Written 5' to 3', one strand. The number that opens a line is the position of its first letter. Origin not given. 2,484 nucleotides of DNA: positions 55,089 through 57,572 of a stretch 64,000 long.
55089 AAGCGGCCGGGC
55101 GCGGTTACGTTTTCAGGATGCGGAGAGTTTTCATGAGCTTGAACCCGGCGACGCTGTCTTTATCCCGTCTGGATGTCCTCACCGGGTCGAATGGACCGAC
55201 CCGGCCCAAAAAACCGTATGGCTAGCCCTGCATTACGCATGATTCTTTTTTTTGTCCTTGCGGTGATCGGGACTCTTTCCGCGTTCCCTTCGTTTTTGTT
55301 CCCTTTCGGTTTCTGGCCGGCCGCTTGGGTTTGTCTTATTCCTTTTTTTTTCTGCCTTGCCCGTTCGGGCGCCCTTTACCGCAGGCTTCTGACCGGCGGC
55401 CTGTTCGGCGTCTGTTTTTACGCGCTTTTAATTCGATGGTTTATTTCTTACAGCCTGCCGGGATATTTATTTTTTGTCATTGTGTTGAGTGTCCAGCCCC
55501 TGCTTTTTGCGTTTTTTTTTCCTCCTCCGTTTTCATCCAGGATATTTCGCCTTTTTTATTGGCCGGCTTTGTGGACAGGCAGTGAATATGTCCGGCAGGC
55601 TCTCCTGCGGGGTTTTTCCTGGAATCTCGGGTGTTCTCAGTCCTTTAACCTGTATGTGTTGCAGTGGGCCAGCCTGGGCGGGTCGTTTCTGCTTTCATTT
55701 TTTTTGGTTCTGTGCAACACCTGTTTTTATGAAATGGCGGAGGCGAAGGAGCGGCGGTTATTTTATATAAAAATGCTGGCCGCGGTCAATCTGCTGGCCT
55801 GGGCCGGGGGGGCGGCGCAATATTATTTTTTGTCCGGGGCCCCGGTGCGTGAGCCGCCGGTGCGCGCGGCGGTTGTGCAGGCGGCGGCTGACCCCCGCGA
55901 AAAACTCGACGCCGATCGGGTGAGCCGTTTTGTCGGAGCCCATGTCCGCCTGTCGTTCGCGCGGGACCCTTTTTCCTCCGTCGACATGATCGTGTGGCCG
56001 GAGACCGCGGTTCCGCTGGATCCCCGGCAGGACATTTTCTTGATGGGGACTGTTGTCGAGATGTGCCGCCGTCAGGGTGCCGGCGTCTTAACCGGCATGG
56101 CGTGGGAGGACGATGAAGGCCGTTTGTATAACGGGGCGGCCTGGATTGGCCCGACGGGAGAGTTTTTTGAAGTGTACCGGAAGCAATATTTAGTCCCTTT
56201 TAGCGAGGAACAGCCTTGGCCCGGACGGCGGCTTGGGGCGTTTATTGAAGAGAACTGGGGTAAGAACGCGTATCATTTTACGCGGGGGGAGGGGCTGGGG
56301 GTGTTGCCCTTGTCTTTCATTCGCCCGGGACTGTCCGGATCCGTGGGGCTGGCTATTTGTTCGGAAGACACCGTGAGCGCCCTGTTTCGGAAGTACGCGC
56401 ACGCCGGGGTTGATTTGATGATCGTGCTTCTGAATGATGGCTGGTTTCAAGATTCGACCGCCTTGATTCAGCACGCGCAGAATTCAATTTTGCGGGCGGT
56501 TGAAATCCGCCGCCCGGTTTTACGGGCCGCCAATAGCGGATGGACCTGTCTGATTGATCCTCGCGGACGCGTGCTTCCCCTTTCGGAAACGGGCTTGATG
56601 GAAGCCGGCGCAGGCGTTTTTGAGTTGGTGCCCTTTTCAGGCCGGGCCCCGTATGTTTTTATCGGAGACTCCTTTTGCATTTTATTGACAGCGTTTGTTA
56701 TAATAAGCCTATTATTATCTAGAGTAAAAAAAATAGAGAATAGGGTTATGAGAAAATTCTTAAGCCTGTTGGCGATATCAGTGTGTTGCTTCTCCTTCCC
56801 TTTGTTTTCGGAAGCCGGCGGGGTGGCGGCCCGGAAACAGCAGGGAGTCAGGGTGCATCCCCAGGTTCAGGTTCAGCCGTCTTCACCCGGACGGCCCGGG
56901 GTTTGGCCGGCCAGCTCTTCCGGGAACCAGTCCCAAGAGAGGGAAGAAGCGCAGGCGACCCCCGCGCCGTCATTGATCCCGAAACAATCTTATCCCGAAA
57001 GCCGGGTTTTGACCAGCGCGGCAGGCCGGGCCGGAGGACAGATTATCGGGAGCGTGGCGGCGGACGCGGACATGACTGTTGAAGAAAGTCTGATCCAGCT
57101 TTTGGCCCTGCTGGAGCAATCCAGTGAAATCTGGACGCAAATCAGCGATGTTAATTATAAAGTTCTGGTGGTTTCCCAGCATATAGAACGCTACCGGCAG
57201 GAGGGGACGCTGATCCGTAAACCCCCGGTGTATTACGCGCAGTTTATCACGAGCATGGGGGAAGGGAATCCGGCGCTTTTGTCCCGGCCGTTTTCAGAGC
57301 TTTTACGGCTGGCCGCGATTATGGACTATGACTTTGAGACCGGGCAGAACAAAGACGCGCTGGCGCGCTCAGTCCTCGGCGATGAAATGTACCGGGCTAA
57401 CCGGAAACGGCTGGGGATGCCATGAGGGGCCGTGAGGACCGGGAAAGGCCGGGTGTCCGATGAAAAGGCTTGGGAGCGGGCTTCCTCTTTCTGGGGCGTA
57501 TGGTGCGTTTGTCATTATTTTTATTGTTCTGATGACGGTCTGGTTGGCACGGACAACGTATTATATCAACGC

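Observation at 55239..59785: Lnt reads through, with no stop, into a TM-plus-exported domain that is duplicated as a stand-alone gene on the other side of the third GT-C paralog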

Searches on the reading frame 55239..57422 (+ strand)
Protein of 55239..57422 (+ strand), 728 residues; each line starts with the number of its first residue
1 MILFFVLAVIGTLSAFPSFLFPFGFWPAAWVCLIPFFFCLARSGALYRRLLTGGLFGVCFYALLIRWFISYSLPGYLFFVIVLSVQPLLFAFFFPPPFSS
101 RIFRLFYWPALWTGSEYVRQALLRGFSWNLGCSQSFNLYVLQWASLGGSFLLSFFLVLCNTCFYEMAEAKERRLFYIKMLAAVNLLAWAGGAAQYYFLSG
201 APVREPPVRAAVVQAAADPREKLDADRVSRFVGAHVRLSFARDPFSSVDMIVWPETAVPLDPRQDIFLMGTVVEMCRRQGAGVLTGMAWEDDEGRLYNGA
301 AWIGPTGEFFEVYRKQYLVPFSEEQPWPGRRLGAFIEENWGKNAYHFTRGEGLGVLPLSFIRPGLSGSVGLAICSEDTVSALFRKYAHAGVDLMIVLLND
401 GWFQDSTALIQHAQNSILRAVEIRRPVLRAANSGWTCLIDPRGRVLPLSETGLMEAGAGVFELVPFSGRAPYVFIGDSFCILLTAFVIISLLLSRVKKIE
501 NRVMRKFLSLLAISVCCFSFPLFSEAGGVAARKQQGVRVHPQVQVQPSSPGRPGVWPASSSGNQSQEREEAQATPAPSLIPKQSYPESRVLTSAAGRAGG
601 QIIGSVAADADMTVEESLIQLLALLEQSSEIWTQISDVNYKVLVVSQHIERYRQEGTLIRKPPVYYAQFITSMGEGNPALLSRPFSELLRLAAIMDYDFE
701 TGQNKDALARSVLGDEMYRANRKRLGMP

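Call 3: search_protein_families(library=pfam, proteins=[window:55239-57422:+], max_evalue=0.01)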
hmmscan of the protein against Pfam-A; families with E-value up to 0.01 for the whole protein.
window:55239-57422:+ (728 aa): 2 families
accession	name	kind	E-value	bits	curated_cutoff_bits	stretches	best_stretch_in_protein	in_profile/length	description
PF00795.27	CN_hydrolase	-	5.1e-21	75.6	23.2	1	210-447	2-232/256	Carbon-nitrogen hydrolase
PF20154.4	LNT_N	-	6.9e-21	75.5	27.1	1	21-161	9-158/159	Apolipoprotein N-acyltransferase N-terminal domain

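Call 23: list_cluster_members(proteins=[window:55239-57422:+, window:57460-59178:+, window:59168-59782:+])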
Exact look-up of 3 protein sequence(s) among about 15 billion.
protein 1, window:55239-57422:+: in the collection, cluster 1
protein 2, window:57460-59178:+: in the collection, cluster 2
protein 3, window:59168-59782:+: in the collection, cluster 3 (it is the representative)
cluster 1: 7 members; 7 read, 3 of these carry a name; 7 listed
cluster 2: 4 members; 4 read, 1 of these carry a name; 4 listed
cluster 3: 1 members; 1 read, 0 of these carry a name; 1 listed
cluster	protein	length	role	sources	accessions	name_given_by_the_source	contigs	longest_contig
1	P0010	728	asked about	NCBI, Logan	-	-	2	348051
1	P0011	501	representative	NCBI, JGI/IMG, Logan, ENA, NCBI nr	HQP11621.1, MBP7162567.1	MAG: apolipoprotein N-acyltransferase [Candidatus Omnitrophica bacterium] | apolipoprotein N-acyltransferase [Candidatus Omnitrophota bacterium]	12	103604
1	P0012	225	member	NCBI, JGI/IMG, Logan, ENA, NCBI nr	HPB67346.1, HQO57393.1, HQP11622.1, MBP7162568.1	MAG TPA: hypothetical protein PLT76_01555 [Candidatus Omnitrophota bacterium] | hypothetical protein [Candidatus Omnitrophota bacterium]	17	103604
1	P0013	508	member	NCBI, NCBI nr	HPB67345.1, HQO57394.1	MAG TPA: apolipoprotein N-acyltransferase [Candidatus Omnitrophota bacterium] | apolipoprotein N-acyltransferase [Candidatus Omnitrophota bacterium]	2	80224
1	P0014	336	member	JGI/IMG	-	-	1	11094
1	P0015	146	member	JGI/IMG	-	-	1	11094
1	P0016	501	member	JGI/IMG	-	-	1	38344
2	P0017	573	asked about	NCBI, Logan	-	-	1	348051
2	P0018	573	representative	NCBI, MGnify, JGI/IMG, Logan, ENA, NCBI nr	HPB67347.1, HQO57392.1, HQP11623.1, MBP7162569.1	MAG TPA: glycosyltransferase family 39 protein [Candidatus Omnitrophota bacterium] | CR=1 FL=1 | glycosyltransferase family 39 protein [Candidatus Omnitrophota bacterium]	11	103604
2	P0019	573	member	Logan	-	-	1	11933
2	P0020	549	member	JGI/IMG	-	-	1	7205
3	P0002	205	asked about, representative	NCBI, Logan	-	-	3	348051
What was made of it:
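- On GT-C glycosyltransferase (PMT_2 / GT39), for gene 57460-59181: NCBI names close homologs 'glycosyltransferase family 39 protein' (call 23).
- Tried and rejected: The cause is that the 90% cluster is represented by the 501-aa Lnt (call 23).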

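Call 26: find_encoding_contigs(protein=P0012, flank=3000, max_places=10)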
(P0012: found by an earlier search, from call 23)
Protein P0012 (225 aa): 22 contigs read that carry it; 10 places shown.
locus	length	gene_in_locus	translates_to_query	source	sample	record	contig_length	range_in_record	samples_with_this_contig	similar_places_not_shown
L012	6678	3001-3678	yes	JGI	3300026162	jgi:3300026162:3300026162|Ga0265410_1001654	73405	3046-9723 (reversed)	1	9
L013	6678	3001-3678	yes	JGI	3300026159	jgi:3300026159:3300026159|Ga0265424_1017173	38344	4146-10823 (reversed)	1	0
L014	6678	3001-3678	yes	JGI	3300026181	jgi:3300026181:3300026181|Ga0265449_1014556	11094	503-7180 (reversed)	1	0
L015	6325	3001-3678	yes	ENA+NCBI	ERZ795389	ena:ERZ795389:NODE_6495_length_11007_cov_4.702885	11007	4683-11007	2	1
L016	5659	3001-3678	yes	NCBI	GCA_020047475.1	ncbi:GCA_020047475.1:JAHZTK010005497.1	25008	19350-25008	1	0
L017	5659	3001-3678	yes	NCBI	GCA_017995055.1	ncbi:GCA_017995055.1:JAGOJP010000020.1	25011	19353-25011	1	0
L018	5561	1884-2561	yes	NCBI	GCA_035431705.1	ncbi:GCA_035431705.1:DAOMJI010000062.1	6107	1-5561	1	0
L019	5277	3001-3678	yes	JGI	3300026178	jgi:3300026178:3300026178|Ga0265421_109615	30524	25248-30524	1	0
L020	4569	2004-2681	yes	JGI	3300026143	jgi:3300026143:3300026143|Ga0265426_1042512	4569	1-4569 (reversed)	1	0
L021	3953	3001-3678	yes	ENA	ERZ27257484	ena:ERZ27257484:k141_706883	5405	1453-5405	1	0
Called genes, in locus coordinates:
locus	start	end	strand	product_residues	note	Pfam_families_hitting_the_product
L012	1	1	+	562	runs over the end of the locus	PF00795:CN_hydrolase, PF02540:NAD_synthase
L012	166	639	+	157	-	PF00515:TPR_1 (faint), PF13181:TPR_8 (faint), PF13432:TPR_16, PF21033:RMD1-3 (faint), PF23914:TPR_CcmH_CycH (faint), PF13414:TPR_11 (weak), PF14559:TPR_19 (weak), PF13424:TPR_12 (weak), +4 more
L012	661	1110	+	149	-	-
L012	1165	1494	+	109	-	PF02311:AraC_binding (weak), PF07883:Cupin_2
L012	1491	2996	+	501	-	PF20154:LNT_N, PF00795:CN_hydrolase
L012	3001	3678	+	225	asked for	-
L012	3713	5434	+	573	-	PF13231:PMT_2 (weak)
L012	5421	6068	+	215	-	-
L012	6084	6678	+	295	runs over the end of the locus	PF00459:Inositol_P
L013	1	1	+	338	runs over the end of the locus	PF02540:NAD_synthase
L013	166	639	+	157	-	PF00515:TPR_1 (faint), PF13181:TPR_8 (faint), PF13432:TPR_16, PF21033:RMD1-3 (faint), PF23914:TPR_CcmH_CycH (faint), PF13414:TPR_11 (weak), PF14559:TPR_19 (weak), PF13424:TPR_12 (weak), +4 more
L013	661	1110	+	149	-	-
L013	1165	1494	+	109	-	PF02311:AraC_binding (weak), PF07883:Cupin_2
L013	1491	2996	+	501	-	PF20154:LNT_N, PF00795:CN_hydrolase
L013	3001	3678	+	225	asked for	-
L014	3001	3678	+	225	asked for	-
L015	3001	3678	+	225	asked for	-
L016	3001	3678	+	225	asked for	-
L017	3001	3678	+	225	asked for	-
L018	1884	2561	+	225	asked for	-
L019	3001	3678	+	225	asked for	-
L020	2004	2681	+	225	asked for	-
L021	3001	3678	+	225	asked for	-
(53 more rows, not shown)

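Call 48: search_protein_families(library=ncbifam, proteins=[window:55239-57422:+], max_evalue=0.01)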
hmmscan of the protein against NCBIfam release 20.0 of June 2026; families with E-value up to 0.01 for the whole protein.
window:55239-57422:+ (728 aa): 3 families
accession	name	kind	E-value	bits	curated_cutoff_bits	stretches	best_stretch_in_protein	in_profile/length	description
TIGR00546.1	lnt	equivalog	5e-69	233.4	132.9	1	53-445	3-395/395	apolipoprotein N-acyltransferase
NF008934.0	PRK12291.1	equivalog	1.9e-10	40.6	427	1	98-419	95-387/419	apolipoprotein N-acyltransferase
NF040852.1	nitrile_Arch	equivalog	0.0045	16.1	500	1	272-319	71-117/262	nitrilase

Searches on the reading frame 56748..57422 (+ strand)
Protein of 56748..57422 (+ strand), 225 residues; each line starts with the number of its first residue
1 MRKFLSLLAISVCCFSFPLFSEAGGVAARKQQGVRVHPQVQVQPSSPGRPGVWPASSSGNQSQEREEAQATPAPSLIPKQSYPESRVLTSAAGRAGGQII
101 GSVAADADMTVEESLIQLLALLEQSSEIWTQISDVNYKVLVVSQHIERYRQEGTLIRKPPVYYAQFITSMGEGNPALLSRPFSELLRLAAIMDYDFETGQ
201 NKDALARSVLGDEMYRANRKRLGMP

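Call 10: find_homologous_proteins(query=window:56748-57422:+, max_evalue=0.001)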
Query window:56748-57422:+ (225 aa): 1 proteins with E <= 0.001 among 1558 candidates.
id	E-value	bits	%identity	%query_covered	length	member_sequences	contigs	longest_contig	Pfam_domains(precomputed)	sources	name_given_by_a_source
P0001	1.1e-47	180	66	56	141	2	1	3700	-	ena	-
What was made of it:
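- Tried and rejected: A word-indexed search with X1 alone found one 141-aa hit (call 10), which wrongly suggested an orphan.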

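Call 11: find_encoding_contigs(protein=P0001, flank=10000)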
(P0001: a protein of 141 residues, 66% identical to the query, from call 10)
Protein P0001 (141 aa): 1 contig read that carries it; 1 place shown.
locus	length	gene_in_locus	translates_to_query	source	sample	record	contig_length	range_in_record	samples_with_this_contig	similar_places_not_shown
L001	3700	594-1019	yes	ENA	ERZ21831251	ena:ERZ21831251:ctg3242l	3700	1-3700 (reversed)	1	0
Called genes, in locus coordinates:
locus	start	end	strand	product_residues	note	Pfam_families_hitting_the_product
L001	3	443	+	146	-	?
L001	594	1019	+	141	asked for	-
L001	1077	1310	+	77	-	-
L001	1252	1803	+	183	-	PF13231:PMT_2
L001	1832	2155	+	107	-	-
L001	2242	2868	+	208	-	-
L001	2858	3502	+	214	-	-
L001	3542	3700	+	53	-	?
